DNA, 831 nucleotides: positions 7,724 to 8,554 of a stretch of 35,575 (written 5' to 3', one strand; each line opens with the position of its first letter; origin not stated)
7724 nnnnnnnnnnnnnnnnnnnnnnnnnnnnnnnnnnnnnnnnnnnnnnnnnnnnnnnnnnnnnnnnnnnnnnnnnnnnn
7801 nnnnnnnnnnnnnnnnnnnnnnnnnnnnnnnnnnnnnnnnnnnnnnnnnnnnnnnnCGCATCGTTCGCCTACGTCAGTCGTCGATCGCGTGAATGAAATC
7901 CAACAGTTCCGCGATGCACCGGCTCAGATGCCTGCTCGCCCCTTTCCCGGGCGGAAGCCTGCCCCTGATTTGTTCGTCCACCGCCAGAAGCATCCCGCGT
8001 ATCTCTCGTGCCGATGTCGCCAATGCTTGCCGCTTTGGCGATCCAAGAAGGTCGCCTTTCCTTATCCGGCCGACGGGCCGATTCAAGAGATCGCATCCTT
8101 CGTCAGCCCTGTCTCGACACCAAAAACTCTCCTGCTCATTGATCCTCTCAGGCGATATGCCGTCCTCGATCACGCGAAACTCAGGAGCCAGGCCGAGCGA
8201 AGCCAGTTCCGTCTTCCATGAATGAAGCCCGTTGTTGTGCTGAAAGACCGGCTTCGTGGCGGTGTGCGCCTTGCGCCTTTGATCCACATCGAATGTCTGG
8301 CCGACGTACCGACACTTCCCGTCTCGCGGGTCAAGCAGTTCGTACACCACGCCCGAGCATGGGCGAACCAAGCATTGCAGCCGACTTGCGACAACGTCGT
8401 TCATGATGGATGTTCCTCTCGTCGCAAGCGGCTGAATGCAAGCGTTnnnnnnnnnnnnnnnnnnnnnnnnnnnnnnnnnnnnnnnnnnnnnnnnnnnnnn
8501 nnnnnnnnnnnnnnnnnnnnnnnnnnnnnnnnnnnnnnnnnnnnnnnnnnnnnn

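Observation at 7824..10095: A 2.2-kb AT-richer cassette bracketed by two copies of a structured repeat and carrying its own promoter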

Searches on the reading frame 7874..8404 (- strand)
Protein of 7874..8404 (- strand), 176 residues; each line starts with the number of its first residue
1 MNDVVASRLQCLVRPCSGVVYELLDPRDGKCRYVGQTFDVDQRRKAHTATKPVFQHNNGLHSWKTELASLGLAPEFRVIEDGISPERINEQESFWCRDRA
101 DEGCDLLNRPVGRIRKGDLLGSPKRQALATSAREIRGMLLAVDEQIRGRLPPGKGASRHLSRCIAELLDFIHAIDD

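Call 8: search_protein_families(library=pfam, proteins=[window:7874-8404:-], max_evalue=0.01)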
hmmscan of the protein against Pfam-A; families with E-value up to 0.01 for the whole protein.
window:7874-8404:- (176 aa): 0 families

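Call 10: search_protein_families(library=phrogs, proteins=[window:7874-8404:-], max_evalue=0.01)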
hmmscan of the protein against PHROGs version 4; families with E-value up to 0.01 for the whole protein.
window:7874-8404:- (176 aa): 0 families

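Call 11: search_protein_families(library=pfam, proteins=[window:7874-8404:-], max_evalue=10)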
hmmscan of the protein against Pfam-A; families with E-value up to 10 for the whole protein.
window:7874-8404:- (176 aa): 1 family
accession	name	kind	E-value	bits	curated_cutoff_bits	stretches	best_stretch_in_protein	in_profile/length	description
PF01541.30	GIY-YIG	-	0.015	16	22.6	1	19-51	3-34/78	GIY-YIG catalytic domain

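Call 48: search_protein_families(library=padloc, proteins=[window:7874-8404:-], max_evalue=0.1)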
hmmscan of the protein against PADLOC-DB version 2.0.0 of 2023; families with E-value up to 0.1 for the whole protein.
window:7874-8404:- (176 aa): 1 family
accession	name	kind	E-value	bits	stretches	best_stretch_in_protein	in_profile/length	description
PDLC04031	PD-T4-3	-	0.0065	14.1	1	20-50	18-46/256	-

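Call 50: search_solved_structures(query=window:7874-8404:-, max_evalue=1)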
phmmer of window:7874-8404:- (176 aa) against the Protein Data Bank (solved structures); distinct sequences matched with E-value up to 1: 1.
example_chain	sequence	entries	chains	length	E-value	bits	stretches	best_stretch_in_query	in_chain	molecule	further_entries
3lnn_A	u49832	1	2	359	0.78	12.7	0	25-55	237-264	Membrane fusion protein (MFP) heavy metal cation efflux ZneB (CzcB-like)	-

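Call 56: find_encoding_contigs(protein=window:7874-8404:-, flank=6000, max_places=10)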
Protein window:7874-8404:- (176 aa): 11 contigs read that carry it; 10 places shown.
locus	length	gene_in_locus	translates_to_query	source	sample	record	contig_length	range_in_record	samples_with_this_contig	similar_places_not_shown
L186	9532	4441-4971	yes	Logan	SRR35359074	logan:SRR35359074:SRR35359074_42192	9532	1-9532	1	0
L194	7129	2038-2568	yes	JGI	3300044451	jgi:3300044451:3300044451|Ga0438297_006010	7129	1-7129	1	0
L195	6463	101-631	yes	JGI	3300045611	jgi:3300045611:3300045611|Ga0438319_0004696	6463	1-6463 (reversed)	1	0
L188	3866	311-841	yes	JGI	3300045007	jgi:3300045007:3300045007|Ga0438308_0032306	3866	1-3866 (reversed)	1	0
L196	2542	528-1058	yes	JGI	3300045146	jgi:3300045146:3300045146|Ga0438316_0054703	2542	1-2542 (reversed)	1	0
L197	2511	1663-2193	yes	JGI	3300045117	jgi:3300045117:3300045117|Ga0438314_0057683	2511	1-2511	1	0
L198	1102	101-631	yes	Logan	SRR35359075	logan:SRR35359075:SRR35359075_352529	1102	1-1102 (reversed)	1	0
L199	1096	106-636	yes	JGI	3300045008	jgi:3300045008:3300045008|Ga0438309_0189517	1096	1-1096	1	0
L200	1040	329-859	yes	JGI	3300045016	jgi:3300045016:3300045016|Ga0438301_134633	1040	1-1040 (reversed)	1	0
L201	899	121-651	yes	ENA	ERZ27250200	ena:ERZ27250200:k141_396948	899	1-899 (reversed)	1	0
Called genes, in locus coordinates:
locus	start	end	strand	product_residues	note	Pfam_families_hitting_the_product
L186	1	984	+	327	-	?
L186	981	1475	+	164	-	PF05866:RusA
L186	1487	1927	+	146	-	-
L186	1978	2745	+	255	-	PF01555:N6_N4_Mtase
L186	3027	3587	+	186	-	-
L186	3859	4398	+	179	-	-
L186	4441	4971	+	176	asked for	-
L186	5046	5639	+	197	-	-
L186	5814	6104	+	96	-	-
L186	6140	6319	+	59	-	-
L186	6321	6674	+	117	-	-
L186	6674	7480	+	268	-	-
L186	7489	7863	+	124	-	-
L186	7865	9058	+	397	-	PF13385:Laminin_G_3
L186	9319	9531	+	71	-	?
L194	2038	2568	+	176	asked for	-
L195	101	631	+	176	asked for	-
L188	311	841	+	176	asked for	-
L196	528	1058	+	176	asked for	-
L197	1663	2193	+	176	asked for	-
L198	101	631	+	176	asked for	-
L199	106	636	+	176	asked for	-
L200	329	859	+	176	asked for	-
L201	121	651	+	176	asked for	-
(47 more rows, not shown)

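Call 71: search_protein_families(library=ncbifam, proteins=[window:7874-8404:-], max_evalue=0.1)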
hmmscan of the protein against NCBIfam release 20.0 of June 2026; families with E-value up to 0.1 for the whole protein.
window:7874-8404:- (176 aa): 0 families

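Call 72: find_homologous_proteins(query=window:7874-8404:-, max_evalue=0.001)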
Query window:7874-8404:- (176 aa): 12 proteins with E <= 0.001 among 164 candidates.
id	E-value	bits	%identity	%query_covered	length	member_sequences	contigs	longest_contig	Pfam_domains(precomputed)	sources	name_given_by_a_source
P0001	3.2e-114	397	99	100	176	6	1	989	-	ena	-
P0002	3.5e-99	348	87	99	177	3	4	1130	-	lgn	-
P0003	1.4e-87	310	77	99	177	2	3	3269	-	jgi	jgi:hypothetical protein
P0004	1.0e-77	278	70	100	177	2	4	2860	-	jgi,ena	-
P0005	3.5e-77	276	73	92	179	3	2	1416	-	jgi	jgi:hypothetical protein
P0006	1.2e-72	261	70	91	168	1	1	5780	-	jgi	jgi:hypothetical protein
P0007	1.6e-69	251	70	90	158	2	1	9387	-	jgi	jgi:hypothetical protein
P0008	2.0e-62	228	62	90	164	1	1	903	-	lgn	-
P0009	8.3e-62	226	66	91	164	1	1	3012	-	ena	-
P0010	5.6e-41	158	52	91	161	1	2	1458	-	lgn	-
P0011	2.7e-35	140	47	91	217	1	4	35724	-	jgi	jgi:hypothetical protein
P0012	6.6e-29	119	47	80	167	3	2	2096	-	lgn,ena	-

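Call 74: search_solved_structures(query=A3, max_evalue=10)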
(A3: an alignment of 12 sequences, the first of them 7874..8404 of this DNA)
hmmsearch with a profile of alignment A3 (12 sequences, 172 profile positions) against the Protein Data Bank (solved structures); distinct sequences matched with E-value up to 10: 6.
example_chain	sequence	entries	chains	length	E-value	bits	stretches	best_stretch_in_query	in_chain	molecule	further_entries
9u7u_A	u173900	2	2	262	0.015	18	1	8-33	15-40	GIY-YIG domain-containing protein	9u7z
9u75_A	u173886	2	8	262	0.02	17.7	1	8-33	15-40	GIY-YIG domain-containing protein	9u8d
9s82_A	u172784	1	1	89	0.21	14.3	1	9-70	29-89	JUBO2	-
7jg2_E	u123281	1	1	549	0.32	13.7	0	83-108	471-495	Polymeric immunoglobulin receptor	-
3qc1_A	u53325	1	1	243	0.37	13.5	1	93-167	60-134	Immunoglobulin-binding protein 1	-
7ysg_P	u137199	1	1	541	5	9.9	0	80-108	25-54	Secretory component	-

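Call 80: predict_structure(alignment_id=A3)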
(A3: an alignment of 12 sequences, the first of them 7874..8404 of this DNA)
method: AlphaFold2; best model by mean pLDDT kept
length: 176 residues; sequences in the alignment: 12
mean_pLDDT: 89.3   pTM: 0.73
mean pLDDT of the five models: 89.3, 85.7, 84.8, 84.4, 79.9
residues with pLDDT >= 90: 126; 70-90: 34; 50-70: 3; < 50: 13
segments of 3 or more residues with pLDDT < 50: 1-13
pLDDT, mean of each block of 10 residues (from residue 1): 43 71 98 96 95 91 97 98 94 95 93 86 89 97 93 90 96 83
secondary structure, 60 per line:
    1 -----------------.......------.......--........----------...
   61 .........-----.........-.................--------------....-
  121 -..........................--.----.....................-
elements in order: E18-24 E31-37 H40-47 H58-69 E75-83 H85-101 H116-119 H122-146 H155-175

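Call 84: fold_search(model_id=the predicted structure, library=pdb)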
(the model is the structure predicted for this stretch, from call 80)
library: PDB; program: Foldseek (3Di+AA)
matches with E <= 10: 196; with E <= 0.001: 0
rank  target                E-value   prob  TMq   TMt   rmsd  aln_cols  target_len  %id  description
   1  9u75_A                7.2e-03  1.00  0.37  0.27   3.7        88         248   24  5hmC specific restriction endonuclease Escherichia coli E. coli O157:H7 PD-T4-3 (released 2026-02-11)
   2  9u75_D                8.1e-03  1.00  0.37  0.27   3.8        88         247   26  5hmC specific restriction endonuclease Escherichia coli E. coli O157:H7 PD-T4-3 (released 2026-02-11)
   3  9u7u                  8.6e-03  1.00  0.37  0.27   8.4        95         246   23  5hmC specific restriction endonuclease Escherichia coli APEC O1 PD-T4-3 (released 2026-02-11)
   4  9u7z                  2.2e-02  0.99  0.30  0.23   9.9        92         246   22  5hmC specific restriction endonuclease Escherichia coli APEC O1 PD-T4-3 in complex with 5-Hydroxymethyl-dCTP (released 2026-02-11)
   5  3smo_A                1.0e+00  0.51  0.27  0.20   9.7        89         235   11  Crystal structure of human 14-3-3 sigma C38V/N166H in complex with TASK-3 peptide and stabilizer Fusicoccin J aglycone (released 2012-07-11)
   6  6bzd_A                1.2e+00  0.47  0.29  0.22  10.8       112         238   12  Structure of 14-3-3 gamma R57E mutant bound to GlcNAcylated peptide (released 2018-05-09)
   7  6qdu                  1.7e+00  0.44  0.27  0.21   9.9        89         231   10  Crystal structure of 14-3-3sigma in complex with a RapGef2 pT740 phosphopeptide inhibited by semi-synthetic fusicoccane  (released 2020-01-29)
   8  8anc_A                1.7e+00  0.41  0.28  0.21  10.0        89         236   12  14-3-3 sigma sirtuin-3 phospho-peptide complex (released 2023-08-16)
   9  7nmz_AA               1.7e+00  0.30  0.29  0.22  10.8       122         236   11  Structure of 14-3-3 eta in complex with Nedd4-2(335-455) containing two 14-3-3 binding motifs Ser342 and Ser448 (released 2021-07-21)
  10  5mhc_A                1.8e+00  0.41  0.28  0.21   9.9        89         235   12  Crystal structure of 14-3-3sigma and a p53 C-terminal 12-mer synthetic phosphopeptide (released 2017-10-04)
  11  9gg7_A                1.8e+00  0.35  0.26  0.20  10.4        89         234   11  Crystal structure of 14-3-3 sigma dC - C38N in complex with Tau pS324 peptide and covalent stabilizer 187 (released 2025-08-27)
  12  2b05_A                1.9e+00  0.44  0.29  0.22  10.6        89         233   10  Crystal Structure of 14-3-3 gamma in complex with a phosphoserine peptide (released 2005-10-11)
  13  6fbb_A                1.9e+00  0.41  0.28  0.22   9.9        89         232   12  Crystal structure of 14-3-3 sigma in complex with wild-type Shroom3 (released 2018-03-14)
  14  6tl3_A                1.9e+00  0.38  0.26  0.21  10.5        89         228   10  Crystal structure of an Estrogen Receptor alpha 8-mer phosphopeptide in complex with 14-3-3sigma stabilized by a Pyrro (released 2020-04-29)
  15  8c2e_A                1.9e+00  0.38  0.27  0.21   9.9        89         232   10  Structure of 14-3-3 sigma delta C with electrophilic peptide 4IEA-5 (released 2023-11-01)
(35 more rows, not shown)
